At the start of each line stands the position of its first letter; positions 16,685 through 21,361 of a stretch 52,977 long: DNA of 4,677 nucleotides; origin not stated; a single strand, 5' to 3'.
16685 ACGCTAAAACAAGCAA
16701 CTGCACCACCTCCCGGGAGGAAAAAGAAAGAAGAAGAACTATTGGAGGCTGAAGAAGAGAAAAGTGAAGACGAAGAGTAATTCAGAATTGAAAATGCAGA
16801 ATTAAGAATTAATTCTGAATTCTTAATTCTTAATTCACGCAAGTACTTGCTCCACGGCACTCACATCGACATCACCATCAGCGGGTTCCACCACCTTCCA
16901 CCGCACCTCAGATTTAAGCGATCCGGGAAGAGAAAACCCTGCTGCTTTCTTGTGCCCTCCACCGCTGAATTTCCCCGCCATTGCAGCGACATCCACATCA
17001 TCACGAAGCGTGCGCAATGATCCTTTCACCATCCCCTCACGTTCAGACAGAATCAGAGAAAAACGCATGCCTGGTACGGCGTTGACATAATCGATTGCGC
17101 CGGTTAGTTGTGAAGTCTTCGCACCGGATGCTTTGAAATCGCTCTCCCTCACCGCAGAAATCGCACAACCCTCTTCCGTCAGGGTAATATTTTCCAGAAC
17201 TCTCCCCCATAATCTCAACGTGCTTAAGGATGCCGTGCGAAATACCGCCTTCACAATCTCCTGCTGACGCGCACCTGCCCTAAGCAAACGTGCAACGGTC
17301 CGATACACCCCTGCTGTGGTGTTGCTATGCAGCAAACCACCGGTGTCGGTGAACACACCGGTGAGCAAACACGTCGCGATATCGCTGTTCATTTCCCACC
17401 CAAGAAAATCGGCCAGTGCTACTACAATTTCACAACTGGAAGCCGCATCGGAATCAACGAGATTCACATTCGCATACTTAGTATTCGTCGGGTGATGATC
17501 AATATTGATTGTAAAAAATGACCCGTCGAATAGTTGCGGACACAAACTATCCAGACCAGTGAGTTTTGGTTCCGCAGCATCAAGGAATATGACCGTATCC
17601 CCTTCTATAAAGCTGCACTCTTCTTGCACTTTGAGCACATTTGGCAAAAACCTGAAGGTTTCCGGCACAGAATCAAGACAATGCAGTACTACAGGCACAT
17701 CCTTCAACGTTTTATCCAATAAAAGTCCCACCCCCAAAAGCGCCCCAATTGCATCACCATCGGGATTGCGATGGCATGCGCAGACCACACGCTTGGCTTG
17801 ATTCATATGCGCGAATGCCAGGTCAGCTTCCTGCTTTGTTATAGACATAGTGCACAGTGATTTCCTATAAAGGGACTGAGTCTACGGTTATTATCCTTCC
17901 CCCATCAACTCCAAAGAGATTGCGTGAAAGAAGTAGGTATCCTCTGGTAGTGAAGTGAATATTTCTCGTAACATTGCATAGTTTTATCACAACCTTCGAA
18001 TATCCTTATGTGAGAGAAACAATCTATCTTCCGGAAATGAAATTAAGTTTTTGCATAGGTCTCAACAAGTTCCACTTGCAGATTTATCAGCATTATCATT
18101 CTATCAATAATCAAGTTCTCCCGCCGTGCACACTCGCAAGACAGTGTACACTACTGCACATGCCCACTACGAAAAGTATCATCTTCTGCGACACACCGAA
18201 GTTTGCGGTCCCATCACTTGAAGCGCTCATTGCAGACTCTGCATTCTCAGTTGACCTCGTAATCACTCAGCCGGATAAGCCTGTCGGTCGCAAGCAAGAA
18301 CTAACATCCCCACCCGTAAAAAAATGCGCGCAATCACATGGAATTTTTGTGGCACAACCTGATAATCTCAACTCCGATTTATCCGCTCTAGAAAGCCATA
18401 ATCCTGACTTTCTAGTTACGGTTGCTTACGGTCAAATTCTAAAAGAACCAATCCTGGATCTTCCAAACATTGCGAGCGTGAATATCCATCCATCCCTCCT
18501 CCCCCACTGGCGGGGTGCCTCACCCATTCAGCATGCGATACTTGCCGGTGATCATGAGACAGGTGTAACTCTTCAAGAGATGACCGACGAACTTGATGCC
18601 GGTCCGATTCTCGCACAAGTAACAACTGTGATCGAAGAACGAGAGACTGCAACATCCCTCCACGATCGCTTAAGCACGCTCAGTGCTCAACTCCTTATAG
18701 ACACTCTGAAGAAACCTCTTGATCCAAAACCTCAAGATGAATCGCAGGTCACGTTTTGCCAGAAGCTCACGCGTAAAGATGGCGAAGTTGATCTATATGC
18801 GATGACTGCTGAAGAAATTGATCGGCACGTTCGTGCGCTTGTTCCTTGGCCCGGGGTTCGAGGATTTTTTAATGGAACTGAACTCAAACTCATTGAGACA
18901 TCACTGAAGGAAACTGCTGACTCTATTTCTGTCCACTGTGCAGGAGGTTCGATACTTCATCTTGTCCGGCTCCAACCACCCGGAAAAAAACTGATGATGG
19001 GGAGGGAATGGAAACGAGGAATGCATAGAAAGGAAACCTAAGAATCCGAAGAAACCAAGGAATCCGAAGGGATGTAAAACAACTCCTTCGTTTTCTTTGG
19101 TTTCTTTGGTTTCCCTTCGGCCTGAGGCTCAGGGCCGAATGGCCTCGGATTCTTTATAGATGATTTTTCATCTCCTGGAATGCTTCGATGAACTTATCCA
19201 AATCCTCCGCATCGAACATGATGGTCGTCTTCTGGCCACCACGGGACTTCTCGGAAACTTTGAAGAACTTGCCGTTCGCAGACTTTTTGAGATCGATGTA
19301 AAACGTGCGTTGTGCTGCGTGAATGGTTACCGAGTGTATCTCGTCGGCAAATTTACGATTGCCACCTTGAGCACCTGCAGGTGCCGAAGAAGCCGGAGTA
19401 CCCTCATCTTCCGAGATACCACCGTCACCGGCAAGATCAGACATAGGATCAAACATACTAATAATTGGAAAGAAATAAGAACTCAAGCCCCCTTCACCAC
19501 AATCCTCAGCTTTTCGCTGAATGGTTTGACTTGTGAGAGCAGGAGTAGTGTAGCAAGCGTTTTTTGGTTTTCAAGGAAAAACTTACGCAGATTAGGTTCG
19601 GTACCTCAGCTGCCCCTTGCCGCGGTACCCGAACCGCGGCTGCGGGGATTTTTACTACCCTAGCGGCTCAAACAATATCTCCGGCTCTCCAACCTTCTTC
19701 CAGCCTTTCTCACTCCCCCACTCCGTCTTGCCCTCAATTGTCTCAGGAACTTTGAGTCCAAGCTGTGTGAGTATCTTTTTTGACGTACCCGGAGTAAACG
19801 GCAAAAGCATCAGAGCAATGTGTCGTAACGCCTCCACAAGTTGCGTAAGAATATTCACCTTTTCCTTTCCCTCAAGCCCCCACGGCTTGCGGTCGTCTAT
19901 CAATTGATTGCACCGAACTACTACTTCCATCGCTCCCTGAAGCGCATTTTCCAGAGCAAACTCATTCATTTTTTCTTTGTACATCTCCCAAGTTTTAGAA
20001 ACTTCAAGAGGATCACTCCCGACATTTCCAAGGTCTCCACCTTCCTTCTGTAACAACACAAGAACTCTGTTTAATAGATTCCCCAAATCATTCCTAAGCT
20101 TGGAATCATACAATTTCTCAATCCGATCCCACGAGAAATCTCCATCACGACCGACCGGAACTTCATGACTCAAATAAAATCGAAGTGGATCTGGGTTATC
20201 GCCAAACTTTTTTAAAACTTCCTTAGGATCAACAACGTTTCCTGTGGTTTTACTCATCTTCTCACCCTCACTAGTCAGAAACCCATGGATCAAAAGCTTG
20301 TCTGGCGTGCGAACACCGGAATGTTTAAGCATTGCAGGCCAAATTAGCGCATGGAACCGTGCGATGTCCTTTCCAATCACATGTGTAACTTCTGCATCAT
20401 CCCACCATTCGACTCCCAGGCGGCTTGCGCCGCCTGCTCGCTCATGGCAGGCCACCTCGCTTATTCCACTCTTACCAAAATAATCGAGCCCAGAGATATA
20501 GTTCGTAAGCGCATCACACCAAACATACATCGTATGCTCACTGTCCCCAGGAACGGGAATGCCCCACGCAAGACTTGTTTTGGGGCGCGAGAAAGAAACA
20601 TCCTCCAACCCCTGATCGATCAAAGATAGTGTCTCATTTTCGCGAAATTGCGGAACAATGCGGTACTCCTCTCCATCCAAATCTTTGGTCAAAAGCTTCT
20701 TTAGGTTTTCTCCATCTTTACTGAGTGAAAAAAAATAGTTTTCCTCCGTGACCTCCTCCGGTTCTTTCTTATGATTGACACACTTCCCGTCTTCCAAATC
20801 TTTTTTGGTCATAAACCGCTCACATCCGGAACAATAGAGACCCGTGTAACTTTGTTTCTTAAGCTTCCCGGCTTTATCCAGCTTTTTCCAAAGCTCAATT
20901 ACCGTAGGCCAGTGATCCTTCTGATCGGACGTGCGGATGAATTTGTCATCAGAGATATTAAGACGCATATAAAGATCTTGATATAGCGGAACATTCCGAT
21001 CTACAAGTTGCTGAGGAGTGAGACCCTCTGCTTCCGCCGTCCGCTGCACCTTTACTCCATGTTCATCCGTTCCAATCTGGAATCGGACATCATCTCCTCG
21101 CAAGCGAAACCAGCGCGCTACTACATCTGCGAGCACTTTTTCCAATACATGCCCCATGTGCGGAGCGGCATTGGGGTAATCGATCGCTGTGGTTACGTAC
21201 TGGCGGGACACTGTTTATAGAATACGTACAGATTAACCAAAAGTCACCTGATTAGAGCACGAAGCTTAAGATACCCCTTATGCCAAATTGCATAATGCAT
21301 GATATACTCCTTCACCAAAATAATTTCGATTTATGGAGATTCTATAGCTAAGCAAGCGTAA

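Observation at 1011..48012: Intergenic gaps are populated by hairpins built from short periodic words (mostly 7 nt, also 8 and 9 nt)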

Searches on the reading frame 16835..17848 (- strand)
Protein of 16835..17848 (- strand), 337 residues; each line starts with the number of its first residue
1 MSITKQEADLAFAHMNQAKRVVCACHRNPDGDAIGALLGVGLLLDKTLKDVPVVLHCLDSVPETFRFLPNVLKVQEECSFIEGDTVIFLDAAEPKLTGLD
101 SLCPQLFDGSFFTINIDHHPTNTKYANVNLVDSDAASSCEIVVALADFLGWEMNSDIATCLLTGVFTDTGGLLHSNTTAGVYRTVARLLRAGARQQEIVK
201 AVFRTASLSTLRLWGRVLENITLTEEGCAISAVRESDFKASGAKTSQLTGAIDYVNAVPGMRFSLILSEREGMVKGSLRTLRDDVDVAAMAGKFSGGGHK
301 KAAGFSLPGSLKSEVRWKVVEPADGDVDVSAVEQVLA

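Call 9: search_protein_families(library=ncbifam, proteins=[window:16835-17848:-])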
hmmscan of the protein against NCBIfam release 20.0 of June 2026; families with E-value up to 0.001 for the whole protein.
window:16835-17848:- (337 aa): 8 families
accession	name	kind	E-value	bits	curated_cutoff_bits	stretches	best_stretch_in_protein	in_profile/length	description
NF053633.1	OlncasPapPhNrnA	equivalog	1.1e-25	90.2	350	1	11-307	9-298/317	bifunctional oligoribonuclease/PAP phosphatase NrnA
NF011442.0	PRK14869.1-4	equivalog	2.1e-07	29.7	400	1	125-267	342-489/543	putative manganese-dependent inorganic diphosphatase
NF011110.0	PRK14538.1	equivalog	1.1e-06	27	707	1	62-306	424-661/838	putative bifunctional signaling protein/50S ribosomal protein L9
NF041569.1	A-tRNAntase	equivalog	2.2e-06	26.2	1440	1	117-304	97-282/880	A-adding tRNA nucleotidyltransferase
NF011445.0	PRK14869.2-1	equivalog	4.5e-06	25.4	483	1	116-206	333-426/548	putative manganese-dependent inorganic diphosphatase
NF003877.0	PRK05427.1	equivalog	2.1e-05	24.1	283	1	21-191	4-170/308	manganese-dependent inorganic pyrophosphatase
NF011449.0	PRK14869.2-5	equivalog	0.00029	20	411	0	136-206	255-326/451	putative manganese-dependent inorganic diphosphatase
NF011448.0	PRK14869.2-4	equivalog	0.0009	17.6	562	0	117-193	348-426/563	putative manganese-dependent inorganic diphosphatase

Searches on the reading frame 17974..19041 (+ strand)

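Call 9: search_protein_families(library=ncbifam, proteins=[window:17974-19041:+])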
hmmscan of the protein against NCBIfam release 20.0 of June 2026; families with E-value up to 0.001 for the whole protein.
window:17974-19041:+ (355 aa): 7 families
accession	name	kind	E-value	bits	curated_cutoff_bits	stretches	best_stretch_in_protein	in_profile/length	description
TIGR00460.1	fmt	equivalog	8.6e-76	255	201.5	1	68-352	2-306/315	methionyl-tRNA formyltransferase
NF005998.1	PRK08125.1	equivalog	5.3e-39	134.1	777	1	77-312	11-248/649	bifunctional UDP-4-amino-4-deoxy-L-arabinose formyltransferase/UDP-glucuronic acid oxidase ArnA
NF005414.0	PRK06988.1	equivalog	1.9e-33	115.8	316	1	74-318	10-256/311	formyltransferase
TIGR00639.1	PurN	equivalog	1.2e-17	64.1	150.1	1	137-247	73-183/192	phosphoribosylglycinamide formyltransferase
NF004684.0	PRK06027.1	subfamily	3.8e-13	49.8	223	1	135-232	157-254/286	formyltetrahydrofolate deformylase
TIGR00655.1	PurU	equivalog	5.4e-12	45.9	285.95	1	135-241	152-258/280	formyltetrahydrofolate deformylase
NF005755.0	PRK07579.1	equivalog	3.2e-10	40.3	238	1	165-251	85-170/245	dTDP-4-amino-4,6-dideoxyglucose formyltransferase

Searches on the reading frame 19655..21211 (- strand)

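Call 8: search_protein_families(library=ncbifam, proteins=[window:19655-21211:-])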
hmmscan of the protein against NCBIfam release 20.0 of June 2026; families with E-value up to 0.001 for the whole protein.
window:19655-21211:- (518 aa): 22 families
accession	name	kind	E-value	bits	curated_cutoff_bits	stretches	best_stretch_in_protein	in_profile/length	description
NF008900.0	PRK12267.1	equivalog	1.4e-138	463.2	598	1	2-515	4-508/648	methionine--tRNA ligase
TIGR00398.1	metG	equivalog_domain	1.7e-123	413.2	336.35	2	138-489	163-506/530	methionine--tRNA ligase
NF001100.0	PRK00133.1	equivalog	1.4e-93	314.6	587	2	127-514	158-528/676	methionine--tRNA ligase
NF008860.0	PRK11893.2-2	equivalog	3e-64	218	761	3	5-136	4-135/583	methionine--tRNA ligase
TIGR00422.1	valS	equivalog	1.5e-25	89.4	612.1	2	304-485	511-700/863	valine--tRNA ligase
NF004349.1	PRK05729.1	equivalog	5.2e-21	74.6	704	2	304-486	501-685/860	valine--tRNA ligase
NF009687.0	PRK13208.1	equivalog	1.6e-20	72.9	738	2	301-498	516-715/801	valine--tRNA ligase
TIGR00392.1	ileS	equivalog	3.3e-20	71.9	621.4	2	305-381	597-673/861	isoleucine--tRNA ligase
NF008859.0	PRK11893.2-1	equivalog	6.2e-20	71.6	553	1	1-367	1-376/498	methionine--tRNA ligase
NF008957.0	PRK12300.1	subfamily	4.6e-18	64.6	677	2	302-484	610-779/946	leucine--tRNA ligase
TIGR00396.1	leuS_bact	equivalog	5.2e-18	64.6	548.4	2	3-174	30-204/843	leucine--tRNA ligase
TIGR00395.1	leuS_arch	equivalog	6.4e-14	50.9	648.5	1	303-485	605-777/938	leucine--tRNA ligase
TIGR00435.1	cysS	equivalog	5.7e-13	48.7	340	2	17-115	35-131/466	cysteine--tRNA ligase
NF011492.0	PRK14900.1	equivalog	6.2e-12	44.2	1783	1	314-366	528-578/1044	valine--tRNA ligase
NF008863.0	PRK11893.2-5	equivalog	1e-10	40.9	551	1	7-95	10-99/531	methionine--tRNA ligase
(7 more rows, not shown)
